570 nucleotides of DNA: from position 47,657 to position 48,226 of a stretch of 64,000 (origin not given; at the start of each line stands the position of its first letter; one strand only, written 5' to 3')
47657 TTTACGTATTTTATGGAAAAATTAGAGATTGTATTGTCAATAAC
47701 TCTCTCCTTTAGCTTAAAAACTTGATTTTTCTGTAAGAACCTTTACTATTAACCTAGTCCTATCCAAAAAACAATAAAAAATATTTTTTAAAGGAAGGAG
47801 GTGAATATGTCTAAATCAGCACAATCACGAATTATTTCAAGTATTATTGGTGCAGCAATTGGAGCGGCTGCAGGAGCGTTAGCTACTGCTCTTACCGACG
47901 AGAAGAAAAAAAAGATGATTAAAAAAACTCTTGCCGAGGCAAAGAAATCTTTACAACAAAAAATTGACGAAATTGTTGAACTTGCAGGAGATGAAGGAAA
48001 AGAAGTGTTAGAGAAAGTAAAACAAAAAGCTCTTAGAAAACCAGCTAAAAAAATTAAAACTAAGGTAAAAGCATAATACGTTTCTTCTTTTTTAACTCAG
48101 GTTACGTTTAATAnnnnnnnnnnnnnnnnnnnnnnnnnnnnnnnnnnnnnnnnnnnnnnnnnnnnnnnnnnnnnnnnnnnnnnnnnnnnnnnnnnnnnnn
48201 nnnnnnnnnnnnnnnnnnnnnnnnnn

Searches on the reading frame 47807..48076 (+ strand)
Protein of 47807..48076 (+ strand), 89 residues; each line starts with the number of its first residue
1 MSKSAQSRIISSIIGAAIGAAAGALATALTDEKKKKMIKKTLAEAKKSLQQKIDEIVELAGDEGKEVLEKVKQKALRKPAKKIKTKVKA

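Call 26: search_protein_families(library=pfam, proteins=[window:47807-48076:+], max_evalue=0.001)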
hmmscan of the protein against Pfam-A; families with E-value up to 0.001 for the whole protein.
window:47807-48076:+ (89 aa): 3 families
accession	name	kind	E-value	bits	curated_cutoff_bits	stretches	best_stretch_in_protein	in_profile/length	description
PF12732.12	YtxH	-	6.8e-07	30.1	37.5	1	10-88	2-71/71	YtxH-like protein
PF13441.11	Gly-zipper_YMGG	-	0.00055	20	28.9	1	14-28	5-19/45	YMGG-like Gly-zipper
PF06295.17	ZapG-like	-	0.00061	20.3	33.5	1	13-58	2-49/123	Z-ring associated protein G-like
